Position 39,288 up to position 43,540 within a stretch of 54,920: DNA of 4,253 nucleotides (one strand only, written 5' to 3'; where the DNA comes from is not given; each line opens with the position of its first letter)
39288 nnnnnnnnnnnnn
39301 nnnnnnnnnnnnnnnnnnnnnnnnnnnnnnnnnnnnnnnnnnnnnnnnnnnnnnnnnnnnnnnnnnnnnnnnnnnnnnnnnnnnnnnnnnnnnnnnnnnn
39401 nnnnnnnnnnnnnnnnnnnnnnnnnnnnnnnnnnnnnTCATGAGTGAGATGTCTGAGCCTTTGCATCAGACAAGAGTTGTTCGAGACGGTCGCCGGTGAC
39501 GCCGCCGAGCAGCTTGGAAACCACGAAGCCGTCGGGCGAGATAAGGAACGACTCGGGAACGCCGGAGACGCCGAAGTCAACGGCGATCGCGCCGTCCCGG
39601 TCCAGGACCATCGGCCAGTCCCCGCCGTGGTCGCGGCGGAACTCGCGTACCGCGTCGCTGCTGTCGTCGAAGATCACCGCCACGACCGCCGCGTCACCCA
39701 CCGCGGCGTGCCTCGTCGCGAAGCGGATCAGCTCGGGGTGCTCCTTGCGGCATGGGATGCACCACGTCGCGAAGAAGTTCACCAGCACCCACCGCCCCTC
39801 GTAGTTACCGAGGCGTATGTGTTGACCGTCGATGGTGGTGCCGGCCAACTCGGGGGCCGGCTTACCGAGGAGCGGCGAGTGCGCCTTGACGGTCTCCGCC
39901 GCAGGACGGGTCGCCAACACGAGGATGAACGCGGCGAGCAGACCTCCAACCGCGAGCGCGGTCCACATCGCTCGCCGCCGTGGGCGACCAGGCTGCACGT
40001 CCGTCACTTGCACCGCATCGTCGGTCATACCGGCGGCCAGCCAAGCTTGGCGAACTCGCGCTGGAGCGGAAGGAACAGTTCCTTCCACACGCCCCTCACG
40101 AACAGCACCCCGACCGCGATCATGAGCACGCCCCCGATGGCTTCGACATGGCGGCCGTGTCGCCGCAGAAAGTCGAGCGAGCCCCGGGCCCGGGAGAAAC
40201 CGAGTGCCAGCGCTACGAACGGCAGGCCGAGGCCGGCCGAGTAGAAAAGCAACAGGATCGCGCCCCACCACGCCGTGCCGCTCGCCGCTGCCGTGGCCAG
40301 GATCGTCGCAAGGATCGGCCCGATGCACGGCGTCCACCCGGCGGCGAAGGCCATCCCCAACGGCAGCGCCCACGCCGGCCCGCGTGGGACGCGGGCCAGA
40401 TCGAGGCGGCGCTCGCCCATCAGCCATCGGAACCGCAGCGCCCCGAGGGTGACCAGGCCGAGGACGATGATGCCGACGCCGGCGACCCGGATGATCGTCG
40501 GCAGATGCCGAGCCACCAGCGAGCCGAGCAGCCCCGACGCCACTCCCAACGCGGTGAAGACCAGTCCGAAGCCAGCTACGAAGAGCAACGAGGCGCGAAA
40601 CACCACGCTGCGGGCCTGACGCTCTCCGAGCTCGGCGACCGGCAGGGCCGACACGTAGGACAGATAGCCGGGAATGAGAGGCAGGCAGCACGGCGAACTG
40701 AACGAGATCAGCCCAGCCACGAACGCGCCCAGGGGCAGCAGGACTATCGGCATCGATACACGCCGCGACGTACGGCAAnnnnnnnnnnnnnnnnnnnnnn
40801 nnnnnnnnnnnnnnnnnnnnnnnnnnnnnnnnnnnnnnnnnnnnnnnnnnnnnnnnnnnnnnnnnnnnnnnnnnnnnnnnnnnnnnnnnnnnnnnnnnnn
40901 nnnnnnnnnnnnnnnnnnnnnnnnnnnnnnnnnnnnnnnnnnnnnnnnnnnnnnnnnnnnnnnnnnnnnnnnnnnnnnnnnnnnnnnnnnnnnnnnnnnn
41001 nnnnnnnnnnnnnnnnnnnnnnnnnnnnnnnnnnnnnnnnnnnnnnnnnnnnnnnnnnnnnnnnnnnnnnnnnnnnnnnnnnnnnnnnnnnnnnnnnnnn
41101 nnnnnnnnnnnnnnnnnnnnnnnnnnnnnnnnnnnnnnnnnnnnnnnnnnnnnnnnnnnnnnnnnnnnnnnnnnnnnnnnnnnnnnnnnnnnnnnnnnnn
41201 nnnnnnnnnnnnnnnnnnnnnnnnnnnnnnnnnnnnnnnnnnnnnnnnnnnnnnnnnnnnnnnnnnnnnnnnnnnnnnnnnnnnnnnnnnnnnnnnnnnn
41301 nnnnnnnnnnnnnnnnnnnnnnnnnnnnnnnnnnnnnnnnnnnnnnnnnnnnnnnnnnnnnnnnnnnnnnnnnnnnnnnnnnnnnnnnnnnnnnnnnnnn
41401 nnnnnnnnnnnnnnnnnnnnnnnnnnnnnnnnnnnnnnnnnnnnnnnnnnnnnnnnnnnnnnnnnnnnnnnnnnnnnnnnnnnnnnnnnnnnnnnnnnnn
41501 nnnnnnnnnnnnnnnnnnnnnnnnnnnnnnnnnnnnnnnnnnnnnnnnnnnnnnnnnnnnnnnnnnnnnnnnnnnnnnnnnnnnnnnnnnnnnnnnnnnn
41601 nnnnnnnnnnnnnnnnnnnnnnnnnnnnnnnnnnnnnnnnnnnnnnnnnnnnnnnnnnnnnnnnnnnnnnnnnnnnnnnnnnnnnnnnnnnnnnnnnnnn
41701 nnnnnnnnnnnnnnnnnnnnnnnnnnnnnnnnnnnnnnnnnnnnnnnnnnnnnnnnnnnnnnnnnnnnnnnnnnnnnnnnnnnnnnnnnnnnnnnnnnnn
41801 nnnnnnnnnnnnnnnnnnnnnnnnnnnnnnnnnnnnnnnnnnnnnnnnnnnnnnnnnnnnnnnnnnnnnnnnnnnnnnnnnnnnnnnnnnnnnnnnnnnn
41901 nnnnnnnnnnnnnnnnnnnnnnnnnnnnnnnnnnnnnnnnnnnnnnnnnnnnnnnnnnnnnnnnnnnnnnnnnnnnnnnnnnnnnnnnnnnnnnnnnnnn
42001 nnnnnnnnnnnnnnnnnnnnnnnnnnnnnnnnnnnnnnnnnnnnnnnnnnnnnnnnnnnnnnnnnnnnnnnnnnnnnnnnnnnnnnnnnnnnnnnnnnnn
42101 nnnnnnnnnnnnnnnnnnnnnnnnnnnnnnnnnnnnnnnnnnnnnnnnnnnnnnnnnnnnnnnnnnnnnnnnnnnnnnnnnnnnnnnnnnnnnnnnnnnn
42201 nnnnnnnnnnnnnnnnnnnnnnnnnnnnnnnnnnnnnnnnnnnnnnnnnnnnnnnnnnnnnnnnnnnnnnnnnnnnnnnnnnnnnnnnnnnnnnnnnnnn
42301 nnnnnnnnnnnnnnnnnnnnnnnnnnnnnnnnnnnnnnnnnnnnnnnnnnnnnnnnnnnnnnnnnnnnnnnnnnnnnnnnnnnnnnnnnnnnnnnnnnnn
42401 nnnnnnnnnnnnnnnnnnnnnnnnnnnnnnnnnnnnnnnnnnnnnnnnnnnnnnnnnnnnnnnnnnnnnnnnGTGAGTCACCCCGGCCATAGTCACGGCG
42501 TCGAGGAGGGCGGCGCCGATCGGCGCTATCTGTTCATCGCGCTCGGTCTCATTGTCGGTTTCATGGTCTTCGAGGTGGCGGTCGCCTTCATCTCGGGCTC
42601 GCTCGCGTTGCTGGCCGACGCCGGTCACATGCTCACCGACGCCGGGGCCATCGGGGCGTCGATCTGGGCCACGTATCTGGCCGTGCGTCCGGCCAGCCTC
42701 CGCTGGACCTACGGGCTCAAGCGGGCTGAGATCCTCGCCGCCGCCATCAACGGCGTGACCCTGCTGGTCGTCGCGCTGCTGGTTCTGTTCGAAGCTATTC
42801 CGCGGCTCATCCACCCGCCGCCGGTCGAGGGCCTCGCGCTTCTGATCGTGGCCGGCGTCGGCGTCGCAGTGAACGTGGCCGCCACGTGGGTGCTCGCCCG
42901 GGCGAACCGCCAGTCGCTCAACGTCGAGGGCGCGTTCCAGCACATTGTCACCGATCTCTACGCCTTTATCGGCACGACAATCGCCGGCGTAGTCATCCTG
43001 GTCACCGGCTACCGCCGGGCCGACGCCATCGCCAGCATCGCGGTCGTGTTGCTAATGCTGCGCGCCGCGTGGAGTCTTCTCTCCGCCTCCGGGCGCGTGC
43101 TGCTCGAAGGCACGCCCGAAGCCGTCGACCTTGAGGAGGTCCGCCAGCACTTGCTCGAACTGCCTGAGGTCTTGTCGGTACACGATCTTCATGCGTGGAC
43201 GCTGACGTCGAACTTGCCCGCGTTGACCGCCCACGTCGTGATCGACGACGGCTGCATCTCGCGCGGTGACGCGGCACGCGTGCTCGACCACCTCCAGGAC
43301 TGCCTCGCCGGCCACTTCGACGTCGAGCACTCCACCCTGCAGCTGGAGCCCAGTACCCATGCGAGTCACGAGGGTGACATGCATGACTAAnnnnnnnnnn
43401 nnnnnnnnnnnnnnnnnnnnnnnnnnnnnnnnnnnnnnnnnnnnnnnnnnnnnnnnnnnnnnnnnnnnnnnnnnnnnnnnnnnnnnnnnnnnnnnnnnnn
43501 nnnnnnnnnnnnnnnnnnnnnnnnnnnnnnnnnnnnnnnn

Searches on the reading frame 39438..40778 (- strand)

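Call 91: search_protein_families(library=pfam, proteins=[window:39438-40778:-], max_evalue=0.001)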
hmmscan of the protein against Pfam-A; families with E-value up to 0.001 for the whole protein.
window:39438-40778:- (446 aa): 5 families
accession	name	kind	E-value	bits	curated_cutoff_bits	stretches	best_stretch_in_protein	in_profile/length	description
PF00578.27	AhpC-TSA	-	2.7e-21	76.2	26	1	305-420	2-122/124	AhpC/TSA family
PF08534.16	Redoxin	-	4.1e-18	66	26.6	1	305-423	3-132/148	Redoxin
PF13905.12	Thioredoxin_8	-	9.3e-10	39.2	27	1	329-419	2-94/94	Thioredoxin-like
PF00085.26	Thioredoxin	-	4.2e-07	30.4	23.5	1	329-379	19-67/103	Thioredoxin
PF13098.12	Thioredoxin_2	-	1.3e-05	25.9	27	1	327-436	4-104/104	Thioredoxin-like domain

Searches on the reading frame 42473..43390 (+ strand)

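Call 91: search_protein_families(library=pfam, proteins=[window:42473-43390:+], max_evalue=0.001)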
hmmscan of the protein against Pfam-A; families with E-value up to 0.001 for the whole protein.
window:42473-43390:+ (305 aa): 2 families
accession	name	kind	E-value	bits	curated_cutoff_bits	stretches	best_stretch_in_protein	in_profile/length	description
PF01545.26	Cation_efflux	-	5.5e-38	131.2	26.6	1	20-211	1-198/198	Cation efflux family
PF16916.11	ZT_dimer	-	5e-13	49.3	26.7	1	215-293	1-77/78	Dimerisation domain of Zinc Transporter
